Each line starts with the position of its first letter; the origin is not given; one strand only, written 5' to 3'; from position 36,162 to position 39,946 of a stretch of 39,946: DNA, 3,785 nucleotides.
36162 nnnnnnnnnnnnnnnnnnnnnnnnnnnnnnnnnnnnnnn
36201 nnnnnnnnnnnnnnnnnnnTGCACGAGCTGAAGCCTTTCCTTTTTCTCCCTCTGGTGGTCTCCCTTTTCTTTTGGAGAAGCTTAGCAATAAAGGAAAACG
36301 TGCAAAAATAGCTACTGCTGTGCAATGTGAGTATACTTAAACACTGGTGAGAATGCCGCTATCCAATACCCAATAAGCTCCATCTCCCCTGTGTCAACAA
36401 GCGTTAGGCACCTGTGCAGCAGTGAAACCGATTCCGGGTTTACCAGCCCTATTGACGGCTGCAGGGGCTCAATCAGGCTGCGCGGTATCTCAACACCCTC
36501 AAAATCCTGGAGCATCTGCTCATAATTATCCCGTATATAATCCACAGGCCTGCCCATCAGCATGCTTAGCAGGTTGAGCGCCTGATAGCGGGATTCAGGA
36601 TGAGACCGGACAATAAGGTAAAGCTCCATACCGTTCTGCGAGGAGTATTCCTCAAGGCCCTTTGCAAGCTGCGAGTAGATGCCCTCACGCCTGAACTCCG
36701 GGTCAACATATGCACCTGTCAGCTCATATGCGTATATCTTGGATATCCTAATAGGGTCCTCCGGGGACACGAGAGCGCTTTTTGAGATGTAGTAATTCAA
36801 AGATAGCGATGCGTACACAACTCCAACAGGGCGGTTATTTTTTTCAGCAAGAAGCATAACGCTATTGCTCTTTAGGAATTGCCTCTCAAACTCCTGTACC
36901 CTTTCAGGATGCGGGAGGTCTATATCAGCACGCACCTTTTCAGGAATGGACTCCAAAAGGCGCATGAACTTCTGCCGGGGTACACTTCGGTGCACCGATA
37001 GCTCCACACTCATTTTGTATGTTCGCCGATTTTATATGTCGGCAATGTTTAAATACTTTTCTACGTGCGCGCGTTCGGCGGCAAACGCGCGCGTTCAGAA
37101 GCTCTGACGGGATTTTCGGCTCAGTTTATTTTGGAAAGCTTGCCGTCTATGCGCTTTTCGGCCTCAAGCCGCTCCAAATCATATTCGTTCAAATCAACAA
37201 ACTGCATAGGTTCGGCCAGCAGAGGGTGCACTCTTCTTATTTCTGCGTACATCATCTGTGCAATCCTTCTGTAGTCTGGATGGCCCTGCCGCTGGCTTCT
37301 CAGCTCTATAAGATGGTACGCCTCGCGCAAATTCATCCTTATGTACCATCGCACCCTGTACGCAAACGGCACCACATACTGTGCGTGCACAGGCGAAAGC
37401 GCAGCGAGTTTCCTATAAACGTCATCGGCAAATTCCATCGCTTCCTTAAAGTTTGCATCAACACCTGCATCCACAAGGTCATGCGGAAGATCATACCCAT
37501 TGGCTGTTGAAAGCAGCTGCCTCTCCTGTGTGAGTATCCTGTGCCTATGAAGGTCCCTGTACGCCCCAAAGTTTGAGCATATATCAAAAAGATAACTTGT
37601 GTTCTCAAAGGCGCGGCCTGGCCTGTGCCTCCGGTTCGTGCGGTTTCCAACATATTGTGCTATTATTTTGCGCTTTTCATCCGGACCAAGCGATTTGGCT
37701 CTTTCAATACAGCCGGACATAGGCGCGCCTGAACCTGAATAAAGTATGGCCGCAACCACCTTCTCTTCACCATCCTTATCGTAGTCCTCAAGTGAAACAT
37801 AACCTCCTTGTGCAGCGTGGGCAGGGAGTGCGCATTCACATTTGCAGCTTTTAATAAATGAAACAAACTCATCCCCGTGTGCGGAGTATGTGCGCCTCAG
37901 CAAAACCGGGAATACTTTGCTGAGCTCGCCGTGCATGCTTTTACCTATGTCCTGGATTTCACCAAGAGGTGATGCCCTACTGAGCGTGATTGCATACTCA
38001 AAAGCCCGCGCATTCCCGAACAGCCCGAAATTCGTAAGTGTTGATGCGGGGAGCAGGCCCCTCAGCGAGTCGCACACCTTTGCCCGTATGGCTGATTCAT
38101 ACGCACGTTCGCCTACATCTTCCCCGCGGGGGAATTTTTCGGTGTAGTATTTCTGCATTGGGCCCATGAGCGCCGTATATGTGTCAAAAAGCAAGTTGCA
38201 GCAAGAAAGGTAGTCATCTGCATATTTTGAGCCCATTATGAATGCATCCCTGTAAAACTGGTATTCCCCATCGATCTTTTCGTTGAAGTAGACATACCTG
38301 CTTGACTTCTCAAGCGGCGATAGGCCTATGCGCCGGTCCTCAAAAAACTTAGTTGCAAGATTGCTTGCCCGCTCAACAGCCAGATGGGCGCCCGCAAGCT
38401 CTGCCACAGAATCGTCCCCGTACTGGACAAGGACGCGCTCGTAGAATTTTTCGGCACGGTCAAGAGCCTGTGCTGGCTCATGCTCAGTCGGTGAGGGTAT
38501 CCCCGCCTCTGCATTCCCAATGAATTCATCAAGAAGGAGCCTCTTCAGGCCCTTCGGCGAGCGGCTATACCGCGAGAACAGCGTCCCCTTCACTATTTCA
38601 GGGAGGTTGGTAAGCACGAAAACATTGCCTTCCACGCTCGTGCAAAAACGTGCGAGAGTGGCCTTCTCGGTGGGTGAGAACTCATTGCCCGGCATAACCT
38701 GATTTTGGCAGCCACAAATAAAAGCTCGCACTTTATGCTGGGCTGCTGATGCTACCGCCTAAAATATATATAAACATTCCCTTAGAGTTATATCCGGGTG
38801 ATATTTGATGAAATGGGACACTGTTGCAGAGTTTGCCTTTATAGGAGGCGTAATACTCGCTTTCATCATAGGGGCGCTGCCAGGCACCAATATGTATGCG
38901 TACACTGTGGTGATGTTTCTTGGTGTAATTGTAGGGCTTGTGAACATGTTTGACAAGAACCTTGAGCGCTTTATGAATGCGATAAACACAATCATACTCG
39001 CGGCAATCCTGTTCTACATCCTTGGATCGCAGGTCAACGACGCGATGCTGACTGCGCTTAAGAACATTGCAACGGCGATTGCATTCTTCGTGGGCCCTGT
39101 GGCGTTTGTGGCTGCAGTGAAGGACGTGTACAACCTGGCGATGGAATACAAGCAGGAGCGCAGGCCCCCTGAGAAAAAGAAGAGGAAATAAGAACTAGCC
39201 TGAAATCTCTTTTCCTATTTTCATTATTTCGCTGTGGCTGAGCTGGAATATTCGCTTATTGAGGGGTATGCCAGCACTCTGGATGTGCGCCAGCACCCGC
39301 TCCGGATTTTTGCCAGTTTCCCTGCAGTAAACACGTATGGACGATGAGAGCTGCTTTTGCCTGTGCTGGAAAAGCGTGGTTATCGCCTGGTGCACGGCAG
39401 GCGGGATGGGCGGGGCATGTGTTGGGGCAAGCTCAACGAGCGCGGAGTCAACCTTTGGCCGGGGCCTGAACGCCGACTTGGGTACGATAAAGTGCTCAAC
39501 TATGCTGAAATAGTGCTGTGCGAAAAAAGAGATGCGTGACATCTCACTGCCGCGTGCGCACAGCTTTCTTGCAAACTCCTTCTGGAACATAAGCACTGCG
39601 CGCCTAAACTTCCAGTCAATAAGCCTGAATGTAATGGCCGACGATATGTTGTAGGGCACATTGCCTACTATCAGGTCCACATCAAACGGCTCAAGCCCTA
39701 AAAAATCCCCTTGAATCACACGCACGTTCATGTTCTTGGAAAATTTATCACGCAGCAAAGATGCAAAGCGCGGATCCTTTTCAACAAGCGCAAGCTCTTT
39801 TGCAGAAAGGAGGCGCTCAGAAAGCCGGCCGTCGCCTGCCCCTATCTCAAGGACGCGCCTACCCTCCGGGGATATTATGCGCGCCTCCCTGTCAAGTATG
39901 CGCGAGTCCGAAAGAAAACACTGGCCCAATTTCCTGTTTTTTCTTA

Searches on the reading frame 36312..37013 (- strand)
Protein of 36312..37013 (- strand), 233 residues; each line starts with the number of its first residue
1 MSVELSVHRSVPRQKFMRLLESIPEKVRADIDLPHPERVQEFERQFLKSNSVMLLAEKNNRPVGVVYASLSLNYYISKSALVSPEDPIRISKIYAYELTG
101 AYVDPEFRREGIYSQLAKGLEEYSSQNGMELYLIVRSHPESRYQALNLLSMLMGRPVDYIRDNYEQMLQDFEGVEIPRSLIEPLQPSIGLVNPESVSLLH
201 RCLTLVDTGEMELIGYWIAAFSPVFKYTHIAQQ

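Call 14: search_protein_families(library=pfam, proteins=[window:36312-37013:-], max_evalue=0.001)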
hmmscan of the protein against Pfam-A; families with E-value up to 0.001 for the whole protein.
window:36312-37013:- (233 aa): 3 families
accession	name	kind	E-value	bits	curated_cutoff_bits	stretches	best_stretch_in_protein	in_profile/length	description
PF00583.31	Acetyltransf_1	-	7.7e-08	33.1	20.7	1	36-137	18-102/116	Acetyltransferase (GNAT) family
PF13673.13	Acetyltransf_10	-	1.3e-05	25.6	23.6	0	98-141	54-98/128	Acetyltransferase (GNAT) domain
PF13508.13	Acetyltransf_7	-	0.00091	20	27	0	51-132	3-65/84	Acetyltransferase (GNAT) domain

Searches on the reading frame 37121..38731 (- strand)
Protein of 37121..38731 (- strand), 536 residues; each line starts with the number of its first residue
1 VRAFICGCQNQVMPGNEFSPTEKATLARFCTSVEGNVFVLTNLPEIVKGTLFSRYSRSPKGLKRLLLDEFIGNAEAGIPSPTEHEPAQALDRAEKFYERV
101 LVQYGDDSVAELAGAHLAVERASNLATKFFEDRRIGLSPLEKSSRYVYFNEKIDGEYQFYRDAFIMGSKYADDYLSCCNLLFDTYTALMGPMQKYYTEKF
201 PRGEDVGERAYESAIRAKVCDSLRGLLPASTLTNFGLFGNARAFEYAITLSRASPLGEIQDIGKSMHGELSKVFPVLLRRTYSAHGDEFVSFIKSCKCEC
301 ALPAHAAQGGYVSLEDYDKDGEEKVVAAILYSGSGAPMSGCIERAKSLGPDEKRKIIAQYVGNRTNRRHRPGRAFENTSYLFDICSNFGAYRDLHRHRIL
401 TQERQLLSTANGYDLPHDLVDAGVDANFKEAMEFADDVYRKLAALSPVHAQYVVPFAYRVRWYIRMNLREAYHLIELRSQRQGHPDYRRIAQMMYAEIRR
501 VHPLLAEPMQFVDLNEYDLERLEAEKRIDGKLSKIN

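Call 14: search_protein_families(library=pfam, proteins=[window:37121-38731:-], max_evalue=0.001)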
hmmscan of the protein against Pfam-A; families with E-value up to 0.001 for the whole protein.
window:37121-38731:- (536 aa): 1 family
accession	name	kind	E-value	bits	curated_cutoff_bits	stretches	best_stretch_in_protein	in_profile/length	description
PF02511.20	Thy1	-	1.2e-40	139.8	24.8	2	314-503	2-190/191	Thymidylate synthase complementing protein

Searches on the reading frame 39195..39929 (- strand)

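Call 14: search_protein_families(library=pfam, proteins=[window:39195-39929:-], max_evalue=0.001)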
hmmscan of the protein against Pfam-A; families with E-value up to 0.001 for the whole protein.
window:39195-39929:- (244 aa): 2 families
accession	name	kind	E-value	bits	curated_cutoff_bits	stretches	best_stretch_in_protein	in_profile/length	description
PF00398.26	RrnaAD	-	7.1e-42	143.7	24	1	2-242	9-261/263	Ribosomal RNA adenine dimethylase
PF13649.12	Methyltransf_25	-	2.7e-05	25.2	27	1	26-89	1-70/97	Methyltransferase domain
